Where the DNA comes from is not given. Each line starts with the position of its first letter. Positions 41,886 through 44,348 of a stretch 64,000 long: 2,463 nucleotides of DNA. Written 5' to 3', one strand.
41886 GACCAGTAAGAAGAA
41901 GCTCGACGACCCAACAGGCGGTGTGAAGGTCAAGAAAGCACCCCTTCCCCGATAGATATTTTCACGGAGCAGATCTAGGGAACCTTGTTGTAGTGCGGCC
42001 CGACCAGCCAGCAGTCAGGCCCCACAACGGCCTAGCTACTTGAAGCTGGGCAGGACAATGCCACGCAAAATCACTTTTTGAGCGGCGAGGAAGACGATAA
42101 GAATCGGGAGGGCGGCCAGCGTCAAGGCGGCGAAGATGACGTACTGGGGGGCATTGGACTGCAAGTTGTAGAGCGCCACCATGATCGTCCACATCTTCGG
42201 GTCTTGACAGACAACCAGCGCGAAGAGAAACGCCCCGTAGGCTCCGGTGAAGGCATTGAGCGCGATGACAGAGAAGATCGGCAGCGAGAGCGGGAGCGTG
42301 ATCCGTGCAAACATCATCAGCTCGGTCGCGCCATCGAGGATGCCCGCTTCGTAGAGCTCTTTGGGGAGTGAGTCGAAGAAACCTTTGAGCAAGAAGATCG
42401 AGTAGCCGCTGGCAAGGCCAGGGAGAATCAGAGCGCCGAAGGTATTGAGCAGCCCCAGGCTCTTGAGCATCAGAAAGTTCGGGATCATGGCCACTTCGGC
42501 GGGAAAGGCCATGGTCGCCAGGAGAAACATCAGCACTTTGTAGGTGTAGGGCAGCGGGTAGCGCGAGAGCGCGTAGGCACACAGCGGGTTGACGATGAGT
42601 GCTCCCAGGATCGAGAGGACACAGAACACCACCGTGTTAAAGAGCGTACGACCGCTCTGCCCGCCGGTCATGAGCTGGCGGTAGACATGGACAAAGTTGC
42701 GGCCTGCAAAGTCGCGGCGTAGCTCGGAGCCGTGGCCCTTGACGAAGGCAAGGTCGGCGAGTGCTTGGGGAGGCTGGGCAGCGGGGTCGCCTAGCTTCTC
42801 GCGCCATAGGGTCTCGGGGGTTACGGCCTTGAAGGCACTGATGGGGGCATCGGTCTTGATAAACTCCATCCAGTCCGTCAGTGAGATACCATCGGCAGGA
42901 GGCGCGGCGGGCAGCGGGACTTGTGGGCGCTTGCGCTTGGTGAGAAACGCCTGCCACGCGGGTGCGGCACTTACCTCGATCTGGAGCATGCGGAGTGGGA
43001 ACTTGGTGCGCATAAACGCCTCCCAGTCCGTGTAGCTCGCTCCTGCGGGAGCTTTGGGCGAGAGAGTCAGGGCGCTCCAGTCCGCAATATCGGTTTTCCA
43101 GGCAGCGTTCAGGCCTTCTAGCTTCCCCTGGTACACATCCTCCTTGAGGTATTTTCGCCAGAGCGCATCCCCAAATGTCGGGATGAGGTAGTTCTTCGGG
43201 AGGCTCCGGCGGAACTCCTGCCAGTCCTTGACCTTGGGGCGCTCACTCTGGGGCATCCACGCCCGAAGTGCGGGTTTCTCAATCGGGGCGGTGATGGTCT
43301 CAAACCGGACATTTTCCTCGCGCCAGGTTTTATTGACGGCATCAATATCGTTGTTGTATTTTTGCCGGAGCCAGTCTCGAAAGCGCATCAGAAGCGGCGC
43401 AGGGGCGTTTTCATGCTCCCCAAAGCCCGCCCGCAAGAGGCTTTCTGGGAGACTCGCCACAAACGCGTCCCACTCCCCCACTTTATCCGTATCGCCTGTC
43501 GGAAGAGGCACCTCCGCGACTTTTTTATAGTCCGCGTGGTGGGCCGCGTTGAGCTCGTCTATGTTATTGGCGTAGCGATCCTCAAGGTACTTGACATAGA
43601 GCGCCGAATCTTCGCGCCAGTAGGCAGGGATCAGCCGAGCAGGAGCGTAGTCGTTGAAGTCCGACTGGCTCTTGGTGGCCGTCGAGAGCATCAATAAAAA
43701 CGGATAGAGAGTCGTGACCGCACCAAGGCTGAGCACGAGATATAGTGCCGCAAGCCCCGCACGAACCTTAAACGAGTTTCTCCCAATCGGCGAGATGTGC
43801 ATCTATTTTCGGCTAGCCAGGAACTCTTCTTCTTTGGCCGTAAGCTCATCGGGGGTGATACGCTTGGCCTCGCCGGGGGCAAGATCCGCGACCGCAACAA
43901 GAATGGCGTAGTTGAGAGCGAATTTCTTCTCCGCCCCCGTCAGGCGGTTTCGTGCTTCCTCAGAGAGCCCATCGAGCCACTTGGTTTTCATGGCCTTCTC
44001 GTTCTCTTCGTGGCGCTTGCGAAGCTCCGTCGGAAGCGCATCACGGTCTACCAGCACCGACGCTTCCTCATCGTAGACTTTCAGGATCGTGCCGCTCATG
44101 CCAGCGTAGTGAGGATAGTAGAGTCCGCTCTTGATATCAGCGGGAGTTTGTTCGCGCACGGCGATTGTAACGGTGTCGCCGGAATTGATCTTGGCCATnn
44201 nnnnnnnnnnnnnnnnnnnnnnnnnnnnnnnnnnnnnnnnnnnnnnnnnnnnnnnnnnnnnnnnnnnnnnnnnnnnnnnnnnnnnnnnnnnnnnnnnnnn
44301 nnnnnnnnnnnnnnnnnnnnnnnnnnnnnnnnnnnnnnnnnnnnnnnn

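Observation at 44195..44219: Perfect palindrome that is a two-way promoter and both translation starts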

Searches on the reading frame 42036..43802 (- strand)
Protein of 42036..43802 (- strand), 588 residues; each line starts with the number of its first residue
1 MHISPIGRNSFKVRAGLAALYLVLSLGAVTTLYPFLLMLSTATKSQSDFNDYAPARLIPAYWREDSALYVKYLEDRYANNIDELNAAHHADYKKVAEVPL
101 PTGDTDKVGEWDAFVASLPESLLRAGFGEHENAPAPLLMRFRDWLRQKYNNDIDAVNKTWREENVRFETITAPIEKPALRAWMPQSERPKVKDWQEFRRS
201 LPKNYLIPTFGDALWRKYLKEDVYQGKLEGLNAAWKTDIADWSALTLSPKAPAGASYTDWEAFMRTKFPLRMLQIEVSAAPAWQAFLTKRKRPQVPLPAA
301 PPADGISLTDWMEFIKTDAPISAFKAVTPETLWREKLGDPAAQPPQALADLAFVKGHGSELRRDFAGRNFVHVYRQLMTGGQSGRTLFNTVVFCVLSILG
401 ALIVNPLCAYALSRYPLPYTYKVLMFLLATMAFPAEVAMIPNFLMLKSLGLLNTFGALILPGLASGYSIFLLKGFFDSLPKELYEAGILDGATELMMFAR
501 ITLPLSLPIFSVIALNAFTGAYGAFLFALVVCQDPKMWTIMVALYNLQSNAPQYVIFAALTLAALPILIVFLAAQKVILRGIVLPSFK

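Call 4: search_protein_families(library=pfam, proteins=[window:42036-43802:-], max_evalue=0.01)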
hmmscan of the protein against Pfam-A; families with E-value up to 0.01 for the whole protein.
window:42036-43802:- (588 aa): 2 families
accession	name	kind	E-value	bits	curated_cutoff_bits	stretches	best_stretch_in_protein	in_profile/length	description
PF00528.27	BPD_transp_1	-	4.8e-15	56.2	26.4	1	417-581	13-181/184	Binding-protein-dependent transport system inner membrane component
PF02449.21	Glyco_hydro_42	-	0.00011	22.2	21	0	140-198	153-209/376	Beta-galactosidase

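Call 68: search_protein_families(library=ncbifam, proteins=[window:42036-43802:-], max_evalue=0.001)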
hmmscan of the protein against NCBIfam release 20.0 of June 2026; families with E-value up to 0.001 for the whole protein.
window:42036-43802:- (588 aa): 5 families
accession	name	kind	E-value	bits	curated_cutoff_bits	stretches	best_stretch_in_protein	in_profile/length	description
NF008231.0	PRK10998.1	equivalog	5.1e-23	82.1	261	1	387-583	85-290/296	maltose ABC transporter permease MalG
NF008210.0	PRK10973.1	equivalog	5.8e-23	82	297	1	384-583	74-277/281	sn-glycerol-3-phosphate ABC transporter permease UgpE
NF040932.1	ABC_arch_GlcU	equivalog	4.8e-17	62.5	340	1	369-583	50-265/272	glucose ABC transporter permease GlcU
NF008232.0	PRK10999.1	equivalog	1.7e-06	27.1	392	1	466-526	388-448/520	maltose ABC transporter permease MalF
TIGR01581.1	Mo_ABC_porter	hypoth_equivalog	5.9e-05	22.6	210.3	0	381-566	17-219/225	ABC transporter permease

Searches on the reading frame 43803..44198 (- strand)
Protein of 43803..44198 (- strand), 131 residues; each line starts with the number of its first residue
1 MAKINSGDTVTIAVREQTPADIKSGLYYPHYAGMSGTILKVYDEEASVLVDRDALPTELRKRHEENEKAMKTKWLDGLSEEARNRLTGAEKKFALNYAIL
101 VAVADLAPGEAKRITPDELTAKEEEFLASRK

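Call 4: search_protein_families(library=pfam, proteins=[window:43803-44198:-], max_evalue=0.01)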
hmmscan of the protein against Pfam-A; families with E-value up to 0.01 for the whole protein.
window:43803-44198:- (131 aa): 0 families

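Call 7: find_related_loci(query=window:43803-44198:-, collection=genome_contigs, flank=3000)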
Query window:43803-44198:- (131 aa) in genome_contigs; peptide patterns used: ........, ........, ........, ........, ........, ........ (x = any residue, [..] = any of these).
194 stretches matched a pattern; 5 encode a relative of the query (tblastn E <= 1e-3); 5 distinct loci.
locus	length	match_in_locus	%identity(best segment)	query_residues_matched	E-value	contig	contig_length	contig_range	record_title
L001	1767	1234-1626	92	1-131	8e-83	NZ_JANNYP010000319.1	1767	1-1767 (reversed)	MAG: Armatimonas sp. isolate VAR_34_concoct_113 VAR_34_k141_826186, whole genome shotgun sequence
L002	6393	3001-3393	83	1-131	7e-74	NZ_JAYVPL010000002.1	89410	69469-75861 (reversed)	MAG: Armatimonas sp. isolate GL72_DN_metabinner_2 GL72_DN_metabinner_2_1, whole genome shotgun sequence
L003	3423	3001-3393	82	1-131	4e-73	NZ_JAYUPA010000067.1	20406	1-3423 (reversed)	MAG: Armatimonas sp. isolate GL106_DN_concoct_81 GL106_DN_concoct_81_66, whole genome shotgun sequence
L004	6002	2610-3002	82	1-131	8e-73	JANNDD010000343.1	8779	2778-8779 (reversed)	MAG: Armatimonas sp. isolate OTE_78_concoct_371 OTE_78_k141_2784493, whole genome shotgun sequence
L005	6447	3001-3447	57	1-130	1e-46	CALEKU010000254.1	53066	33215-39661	MAG TPA_asm: uncultured Armatimonadetes bacterium isolate SRR4028131_bin.12_CONCOCT_v1.1_MAG genome assembly, contig: ER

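Call 31: find_homologous_proteins(query=window:43803-44198:-, max_evalue=0.001)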
Query window:43803-44198:- (131 aa): 135 proteins with E <= 0.001 among 174 candidates; the best 120 are listed.
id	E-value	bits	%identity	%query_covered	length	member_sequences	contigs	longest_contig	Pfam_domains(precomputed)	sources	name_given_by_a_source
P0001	8.7e-76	270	98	100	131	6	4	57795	-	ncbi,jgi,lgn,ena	jgi:hypothetical protein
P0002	1.3e-70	253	92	100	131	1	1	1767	-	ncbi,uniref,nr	ncbi:hypothetical protein [Armatimonas sp.]|uniref:hypothetical protein n=1 Tax=Armatimonas sp. TaxI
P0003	1.0e-69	250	91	100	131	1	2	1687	-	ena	-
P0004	5.2e-68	245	87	100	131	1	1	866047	-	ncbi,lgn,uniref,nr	ncbi:hypothetical protein [Armatimonas rosea]|uniref:Uncharacterized protein n=1 Tax=Armatimonas ros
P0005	1.4e-67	243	86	100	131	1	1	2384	-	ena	-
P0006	3.6e-67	242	85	100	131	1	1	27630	-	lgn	-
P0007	1.4e-66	240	85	100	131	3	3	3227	-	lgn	-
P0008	2.9e-66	239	85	100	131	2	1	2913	-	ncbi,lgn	-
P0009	5.1e-66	238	85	100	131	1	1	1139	-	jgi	jgi:hypothetical protein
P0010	9.4e-66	237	84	100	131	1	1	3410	-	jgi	jgi:hypothetical protein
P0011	1.8e-64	233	82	100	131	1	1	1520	-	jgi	jgi:hypothetical protein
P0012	2.2e-64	233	82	100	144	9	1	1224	-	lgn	-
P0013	5.2e-64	232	84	100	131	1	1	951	-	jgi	jgi:hypothetical protein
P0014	2.2e-63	230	82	100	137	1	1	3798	-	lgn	-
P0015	2.6e-61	223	81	100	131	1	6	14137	-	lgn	-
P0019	4.6e-49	183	66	100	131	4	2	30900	-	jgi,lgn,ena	-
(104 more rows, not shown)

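Call 32: find_encoding_contigs(protein=P0004, flank=2500, max_places=2)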
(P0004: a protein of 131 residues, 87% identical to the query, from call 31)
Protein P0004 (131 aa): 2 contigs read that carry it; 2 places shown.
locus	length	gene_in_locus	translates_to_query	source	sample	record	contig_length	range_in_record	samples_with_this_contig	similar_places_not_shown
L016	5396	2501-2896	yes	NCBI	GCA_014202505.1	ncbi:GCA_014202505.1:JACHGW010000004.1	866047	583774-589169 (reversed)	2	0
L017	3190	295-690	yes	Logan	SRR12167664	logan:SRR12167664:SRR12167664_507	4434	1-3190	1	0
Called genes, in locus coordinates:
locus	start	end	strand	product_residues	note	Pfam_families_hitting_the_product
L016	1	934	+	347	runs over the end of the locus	PF00793:DAHP_synth_1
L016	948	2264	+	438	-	PF01120:Alpha_L_fucos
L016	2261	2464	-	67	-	-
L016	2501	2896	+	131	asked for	-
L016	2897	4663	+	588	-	PF02449:Glyco_hydro_42 (faint), PF00528:BPD_transp_1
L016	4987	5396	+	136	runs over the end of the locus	-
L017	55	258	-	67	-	-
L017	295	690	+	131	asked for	-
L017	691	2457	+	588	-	PF02449:Glyco_hydro_42 (faint), PF00528:BPD_transp_1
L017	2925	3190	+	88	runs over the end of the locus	-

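Call 33: find_encoding_contigs(protein=P0019, flank=2500, max_places=2)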
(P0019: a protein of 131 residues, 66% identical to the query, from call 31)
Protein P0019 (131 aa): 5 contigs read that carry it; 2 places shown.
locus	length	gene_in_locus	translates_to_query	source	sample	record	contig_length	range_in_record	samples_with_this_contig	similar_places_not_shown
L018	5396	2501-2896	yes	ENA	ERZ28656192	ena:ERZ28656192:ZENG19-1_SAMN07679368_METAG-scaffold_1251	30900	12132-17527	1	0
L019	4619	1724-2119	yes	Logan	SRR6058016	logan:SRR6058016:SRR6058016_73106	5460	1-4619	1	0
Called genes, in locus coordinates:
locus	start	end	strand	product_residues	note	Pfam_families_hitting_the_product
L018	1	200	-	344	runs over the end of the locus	PF05787:PhoX (weak), PF08450:SGL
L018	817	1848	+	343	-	PF00005:ABC_tran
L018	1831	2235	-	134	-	-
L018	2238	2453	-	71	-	-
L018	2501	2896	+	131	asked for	-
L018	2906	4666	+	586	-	PF00528:BPD_transp_1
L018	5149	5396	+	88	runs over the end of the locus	-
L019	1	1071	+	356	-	?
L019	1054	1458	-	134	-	-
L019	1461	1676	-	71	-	-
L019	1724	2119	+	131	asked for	-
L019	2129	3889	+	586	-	PF00528:BPD_transp_1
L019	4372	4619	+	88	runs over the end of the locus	-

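Call 34: find_encoding_contigs(protein=P0006, flank=2500, max_places=2)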
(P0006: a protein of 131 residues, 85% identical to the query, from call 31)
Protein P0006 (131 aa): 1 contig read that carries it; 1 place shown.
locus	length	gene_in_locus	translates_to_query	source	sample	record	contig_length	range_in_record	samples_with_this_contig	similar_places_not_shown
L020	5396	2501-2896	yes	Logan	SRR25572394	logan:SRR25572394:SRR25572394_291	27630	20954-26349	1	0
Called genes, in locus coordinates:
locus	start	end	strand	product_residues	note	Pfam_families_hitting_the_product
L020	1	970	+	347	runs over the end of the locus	PF00793:DAHP_synth_1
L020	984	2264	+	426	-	PF01120:Alpha_L_fucos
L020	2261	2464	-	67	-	-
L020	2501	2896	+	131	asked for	-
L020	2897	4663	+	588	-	PF02449:Glyco_hydro_42 (faint), PF00528:BPD_transp_1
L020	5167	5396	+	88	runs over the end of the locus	-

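Call 49: predict_structure(alignment_id=A1)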
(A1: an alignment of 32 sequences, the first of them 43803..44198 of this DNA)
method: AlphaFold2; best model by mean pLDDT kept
length: 131 residues; sequences in the alignment: 32
mean_pLDDT: 83.4   pTM: 0.63
mean pLDDT of the five models: 83.4, 83.1, 82.1, 81.9, 81.1
residues with pLDDT >= 90: 33; 70-90: 89; 50-70: 8; < 50: 1
segments of 3 or more residues with pLDDT < 50: none
pLDDT, mean of each block of 10 residues (from residue 1): 80 91 88 90 91 81 86 86 79 83 88 71 75 54
secondary structure, 60 per line:
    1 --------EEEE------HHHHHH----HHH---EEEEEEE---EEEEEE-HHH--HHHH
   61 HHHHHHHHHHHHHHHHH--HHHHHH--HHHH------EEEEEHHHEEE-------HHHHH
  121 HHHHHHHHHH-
elements in order: E9-12 H19-24 E35-41 E45-50 H57-77 H80-85 H88-91 E98-102 E106-108 H116-130

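Call 52: fold_search(model_id=the predicted structure, library=pdb)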
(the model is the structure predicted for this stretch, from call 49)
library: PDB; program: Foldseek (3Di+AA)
matches with E <= 10: 586; with E <= 0.001: 2
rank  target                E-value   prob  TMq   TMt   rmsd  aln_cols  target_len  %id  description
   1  8a98_S                8.7e-04  1.00  0.41  0.36   7.6       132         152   17  CRYO-EM STRUCTURE OF LEISHMANIA MAJOR 80S RIBOSOME : snoRNA MUTANT (released 2023-10-11)
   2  8a3w_S                9.9e-04  1.00  0.41  0.36   7.6       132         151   17  CRYO-EM STRUCTURE OF LEISHMANIA MAJOR 80S RIBOSOME : WILD TYPE (released 2023-12-20)
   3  8ovj_S                1.2e-03  1.00  0.44  0.38   7.7       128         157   16  CRYO-EM STRUCTURE OF LEISHMANIA MAJOR 80S RIBOSOME : PARENTAL STRAIN (released 2024-05-08)
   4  6az3_S                1.7e-03  1.00  0.41  0.35   7.6       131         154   18  Cryo-EM structure of of the large subunit of Leishmania ribosome bound to paromomycin (released 2017-12-06)
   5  8fl0_LE               2.0e-03  1.00  0.38  0.40   9.4       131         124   11  Human nucleolar pre-60S ribosomal subunit (State H) (released 2023-07-12)
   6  8rxh_LS               2.1e-03  1.00  0.44  0.37   7.7       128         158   16  CRYO-EM STRUCTURE OF LEISHMANIA MAJOR 80S RIBOSOME WITH A/P/E-site tRNA AND mRNA : PARENTAL STRAIN (released 2024-05-15)
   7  8fl2_LE               2.2e-03  1.00  0.45  0.43   8.9       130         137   12  Human nuclear pre-60S ribosomal subunit (State I1) (released 2023-07-12)
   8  8pv1_LT               2.2e-03  1.00  0.40  0.41   8.6       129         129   17  Chaetomium thermophilum pre-60S State 6 - pre-5S rotation - L1 intermediate - composite structure (released 2023-11-15)
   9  7oya_T1               2.6e-03  1.00  0.44  0.37   7.9       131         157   14  Cryo-EM structure of the 1 hpf zebrafish embryo 80S ribosome (released 2022-07-13)
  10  8ova_BU               3.3e-03  1.00  0.41  0.35   7.9       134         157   13  CRYO-EM STRUCTURE OF TRYPANOSOMA BRUCEI PROCYCLIC FORM 80S RIBOSOME : PARENTAL STRAIN (released 2023-11-29)
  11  9bh5_CT               3.5e-03  1.00  0.42  0.35   9.6       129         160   15  High-resolution C. elegans 80S ribosome structure - class 1 (released 2024-09-04)
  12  9h3g_AM               4.0e-03  1.00  0.44  0.36   8.8       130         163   15  Structure of the Arabidopsis thaliana 80S ribosome in complex with P- and E-site tRNAs and mRNA (released 2026-02-04)
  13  8ove_BU               4.5e-03  1.00  0.42  0.37   8.8       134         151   15  CRYO-EM STRUCTURE OF TRYPANOSOMA BRUCEI PROCYCLIC FORM 80S RIBOSOME : TB11CS6H1 snoRNA mutant (released 2023-11-29)
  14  7uoo_T                4.8e-03  1.00  0.38  0.43   9.3       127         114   10  Nucleoplasmic pre-60S intermediate of the Nog2 containing pre-rotation state (released 2023-03-15)
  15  8fru_T                4.8e-03  1.00  0.37  0.32  10.5       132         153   14  60S subunit of the Giardia lamblia 80S ribosome (released 2024-01-31)
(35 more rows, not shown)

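Call 54: find_encoding_contigs(protein=P0003, flank=600, max_places=2)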
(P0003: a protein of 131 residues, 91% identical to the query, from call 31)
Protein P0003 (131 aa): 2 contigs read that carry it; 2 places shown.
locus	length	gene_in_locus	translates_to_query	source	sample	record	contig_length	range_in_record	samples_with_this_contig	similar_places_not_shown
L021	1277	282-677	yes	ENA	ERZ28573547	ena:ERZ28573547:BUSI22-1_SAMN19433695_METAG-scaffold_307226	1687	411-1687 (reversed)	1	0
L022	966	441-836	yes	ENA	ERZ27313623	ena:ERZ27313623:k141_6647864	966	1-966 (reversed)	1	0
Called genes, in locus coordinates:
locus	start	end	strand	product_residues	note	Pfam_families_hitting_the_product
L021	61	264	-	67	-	-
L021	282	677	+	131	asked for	-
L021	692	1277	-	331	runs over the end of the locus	?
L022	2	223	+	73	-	?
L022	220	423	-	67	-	-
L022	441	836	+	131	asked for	-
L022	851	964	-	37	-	?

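Call 55: find_encoding_contigs(protein=P0005, flank=600, max_places=2)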
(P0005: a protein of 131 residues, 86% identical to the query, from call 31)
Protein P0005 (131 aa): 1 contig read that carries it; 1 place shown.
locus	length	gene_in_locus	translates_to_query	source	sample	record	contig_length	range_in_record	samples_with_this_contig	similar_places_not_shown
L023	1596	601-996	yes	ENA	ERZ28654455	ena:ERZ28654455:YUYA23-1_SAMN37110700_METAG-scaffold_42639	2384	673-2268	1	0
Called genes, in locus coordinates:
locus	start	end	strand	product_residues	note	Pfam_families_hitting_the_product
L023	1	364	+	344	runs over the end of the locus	?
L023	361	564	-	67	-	-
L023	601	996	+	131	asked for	-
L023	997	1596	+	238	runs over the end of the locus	?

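Call 56: find_encoding_contigs(protein=P0001, flank=600, max_places=4)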
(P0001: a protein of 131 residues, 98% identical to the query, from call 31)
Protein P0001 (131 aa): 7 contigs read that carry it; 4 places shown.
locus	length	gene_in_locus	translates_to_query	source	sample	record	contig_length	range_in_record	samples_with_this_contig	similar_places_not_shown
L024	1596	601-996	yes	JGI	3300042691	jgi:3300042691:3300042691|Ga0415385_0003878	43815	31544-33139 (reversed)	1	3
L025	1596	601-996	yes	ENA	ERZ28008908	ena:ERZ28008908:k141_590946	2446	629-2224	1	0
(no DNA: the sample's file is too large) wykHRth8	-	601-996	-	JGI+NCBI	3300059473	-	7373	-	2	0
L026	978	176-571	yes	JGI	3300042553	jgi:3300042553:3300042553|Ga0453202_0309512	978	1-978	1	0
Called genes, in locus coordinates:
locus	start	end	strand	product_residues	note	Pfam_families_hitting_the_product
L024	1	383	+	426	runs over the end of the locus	PF01120:Alpha_L_fucos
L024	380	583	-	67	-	-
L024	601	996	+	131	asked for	-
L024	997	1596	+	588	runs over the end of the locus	PF00528:BPD_transp_1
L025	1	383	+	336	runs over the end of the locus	?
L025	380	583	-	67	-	-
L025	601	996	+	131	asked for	-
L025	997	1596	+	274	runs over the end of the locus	?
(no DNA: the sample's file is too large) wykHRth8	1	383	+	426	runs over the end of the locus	PF01120:Alpha_L_fucos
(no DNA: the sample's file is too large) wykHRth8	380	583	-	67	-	-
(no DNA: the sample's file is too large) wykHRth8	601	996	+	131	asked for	-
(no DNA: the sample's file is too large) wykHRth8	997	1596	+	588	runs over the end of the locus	PF00528:BPD_transp_1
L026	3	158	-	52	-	?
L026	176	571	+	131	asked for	-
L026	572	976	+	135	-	?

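Call 68: search_protein_families(library=ncbifam, proteins=[window:43803-44198:-], max_evalue=0.001)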
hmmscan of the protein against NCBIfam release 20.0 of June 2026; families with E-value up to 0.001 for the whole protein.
window:43803-44198:- (131 aa): 0 families
